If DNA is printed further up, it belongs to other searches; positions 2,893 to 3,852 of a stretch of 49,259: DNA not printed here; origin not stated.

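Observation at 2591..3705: Coupled pair of miniature MotA/ExbB/TolQ-like membrane proteins, one fused to a LuxR-type DNA-binding domain, with no MotB/ExbD/TolR partner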

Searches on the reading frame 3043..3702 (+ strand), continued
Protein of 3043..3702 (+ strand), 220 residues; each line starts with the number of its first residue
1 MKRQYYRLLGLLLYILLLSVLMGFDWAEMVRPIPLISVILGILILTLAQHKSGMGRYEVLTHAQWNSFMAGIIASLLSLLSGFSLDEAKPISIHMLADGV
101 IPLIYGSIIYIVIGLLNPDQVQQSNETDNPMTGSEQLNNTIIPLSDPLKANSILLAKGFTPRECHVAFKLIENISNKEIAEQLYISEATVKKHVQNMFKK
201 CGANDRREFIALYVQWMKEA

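Call 48: search_protein_families(library=pfam, alignment_id=A5, max_evalue=0.01)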
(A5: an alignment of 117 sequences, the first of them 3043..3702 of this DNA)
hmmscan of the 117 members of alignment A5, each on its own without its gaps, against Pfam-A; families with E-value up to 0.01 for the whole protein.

A. member 1, window:3043-3702:+ (220 aa): 4 families
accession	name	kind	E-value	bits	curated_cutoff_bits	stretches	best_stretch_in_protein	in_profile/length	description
PF00196.25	GerE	-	3e-14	52.8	23.5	1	159-210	3-54/57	Bacterial regulatory proteins, luxR family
PF08281.18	Sigma70_r4_2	-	8.1e-06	25.8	25.7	1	168-201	19-54/54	Sigma-70, region 4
PF13412.12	HTH_24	-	5.5e-05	23.1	21.9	1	173-197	17-41/48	Winged helix-turn-helix DNA-binding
PF08279.18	HTH_11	-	0.0031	17.8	25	1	172-197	14-39/55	HTH domain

B. families by the number of members that match (of 117 scanned): 32 families (the first 25 are shown)
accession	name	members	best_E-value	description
PF00196.25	GerE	116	2e-21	Bacterial regulatory proteins, luxR family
PF08281.18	Sigma70_r4_2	107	2e-07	Sigma-70, region 4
PF13412.12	HTH_24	55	9e-06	Winged helix-turn-helix DNA-binding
PF07638.17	Sigma70_ECF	54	6.9e-06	ECF sigma factor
PF04545.22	Sigma70_r4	48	5.5e-06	Sigma-70, region 4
PF13384.12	HTH_23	45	3.2e-05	Homeodomain-like domain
PF13936.12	HTH_38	29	9.7e-06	Helix-turn-helix domain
PF14493.12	HTH_40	20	0.00046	Helix-turn-helix domain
PF08279.18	HTH_11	14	0.00027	HTH domain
PF04967.18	HTH_10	8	0.00083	HTH DNA binding domain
PF21476.4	PF0610-like_N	7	0.00022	PF0610-like, N-terminal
PF12116.14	SpoIIID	4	0.00025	Stage III sporulation protein D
PF05043.19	Mga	4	0.0028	Mga helix-turn-helix domain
PF06056.18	Terminase_5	3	0.00076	Putative ATPase subunit of terminase (gpP-like)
PF19610.4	DUF6115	2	0.00063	Family of unknown function (DUF6115)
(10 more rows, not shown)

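Call 69: find_related_loci(query=A1, collection=viral_contigs, flank=6000)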
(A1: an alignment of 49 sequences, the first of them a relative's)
Query A1 (220 aa) in viral_contigs; peptide patterns used: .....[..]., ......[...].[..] (x = any residue, [..] = any of these).
115 stretches matched a pattern; 2 encode a relative of the query (tblastn E <= 1e-3); 2 distinct loci.
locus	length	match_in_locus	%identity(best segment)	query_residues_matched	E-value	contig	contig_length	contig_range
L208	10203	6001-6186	40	159-220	9e-7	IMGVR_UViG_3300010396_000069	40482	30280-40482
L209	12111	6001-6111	46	174-210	2e-6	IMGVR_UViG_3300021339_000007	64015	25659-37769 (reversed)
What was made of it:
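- On Known anti-phage defence systems (e.g. Zorya ZorA, a MotA-like protein): No full-length relative on viral contigs (call 69).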

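Call 71: search_protein_families(library=padloc, proteins=[window:3043-3702:+], max_evalue=1)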
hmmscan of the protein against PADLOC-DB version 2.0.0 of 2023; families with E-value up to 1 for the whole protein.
window:3043-3702:+ (220 aa): 3 families
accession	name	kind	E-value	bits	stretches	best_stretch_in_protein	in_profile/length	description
PDLC01851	CARF3--CARF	-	4.1e-06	24.4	1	148-201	199-252/279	-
PDLC01855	CARF3--CARF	-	0.00028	18.7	1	159-202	218-261/288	-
PDLC01848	CARF3--CARF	-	0.024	12.3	1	162-199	138-175/197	-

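Call 90: search_dna_similar(query=window:3043-3702:+, collection=plasmids, mode=protein, max_rows=8)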
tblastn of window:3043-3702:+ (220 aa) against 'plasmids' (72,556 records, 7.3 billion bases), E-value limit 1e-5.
Records with a match: 19; places in all: 19; records where one place covers at least 80% of the query: 1.
Best place of each record, by identity: <60% 19.
By first word of the organism name: Rhodococcus 8; Streptomyces 4; Mucilaginibacter 2; Acetoanaerobium 1; Paenibacillus 1; Marinomonas 1; Pseudomonas 1; Prescottella 1.
By predicted mobility (MOB-suite, as given by PLSDB): non-mobilizable 16; mobilizable 3.
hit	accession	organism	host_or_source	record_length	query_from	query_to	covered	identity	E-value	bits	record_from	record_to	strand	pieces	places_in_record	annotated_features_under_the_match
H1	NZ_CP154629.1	Acetoanaerobium noterae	cell culture,Sludge of a digestion ...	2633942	22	215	88%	34.8%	2e-35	139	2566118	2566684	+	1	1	none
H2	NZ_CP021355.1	Rhodococcus oxybenzonivorans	river sediment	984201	113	213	46%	36.6%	3e-8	61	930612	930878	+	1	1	LuxR C-terminal-related transcriptional regulator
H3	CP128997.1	Rhodococcus opacus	sludge,sludge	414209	113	213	46%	36.6%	1e-6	56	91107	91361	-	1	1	LuxR C-terminal-related transcriptional regulator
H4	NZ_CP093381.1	Rhodococcus opacus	cell culture,forest soil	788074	113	213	46%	36.6%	1e-6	56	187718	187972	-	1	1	LuxR C-terminal-related transcriptional regulator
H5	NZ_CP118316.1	Rhodococcus sp. DK180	pure culture,crude oil-contaminated soil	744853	113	213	46%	35.6%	3e-7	57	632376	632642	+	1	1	LuxR C-terminal-related transcriptional regulator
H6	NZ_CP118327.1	Rhodococcus sp. DK17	pure culture,crude oil-contaminated soil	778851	113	213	46%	35.6%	3e-7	57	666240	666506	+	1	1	LuxR C-terminal-related transcriptional regulator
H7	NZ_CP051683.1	Mucilaginibacter robiniae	cell culture,Flower of Shittah tree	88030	106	210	48%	32.4%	6e-6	54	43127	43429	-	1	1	helix-turn-helix transcriptional regulator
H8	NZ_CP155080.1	Mucilaginibacter sp. PAMB04168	Malus domestica,cell culture,leaf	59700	111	210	45%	31.7%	7e-6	53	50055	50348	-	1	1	helix-turn-helix transcriptional regulator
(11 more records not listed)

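Call 92: get_annotated_region(hit=H1, flank=6000)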
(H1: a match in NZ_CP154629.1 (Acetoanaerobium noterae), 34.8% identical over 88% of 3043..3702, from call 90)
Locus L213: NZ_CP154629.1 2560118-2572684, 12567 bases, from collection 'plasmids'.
description: Acetoanaerobium noterae strain DSL2 plasmid pTPELB2, complete sequence
organism: Acetoanaerobium noterae (NCBI taxid 745369)
taxonomy: Bacteria; Bacillota; Clostridia; Peptostreptococcales; Filifactoraceae; Acetoanaerobium; Acetoanaerobium noterae
host: -; source: cell culture,Sludge of a digestion tower of a wastewater treatment plant; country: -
typing (MOB-suite, as given by PLSDB): non-mobilizable
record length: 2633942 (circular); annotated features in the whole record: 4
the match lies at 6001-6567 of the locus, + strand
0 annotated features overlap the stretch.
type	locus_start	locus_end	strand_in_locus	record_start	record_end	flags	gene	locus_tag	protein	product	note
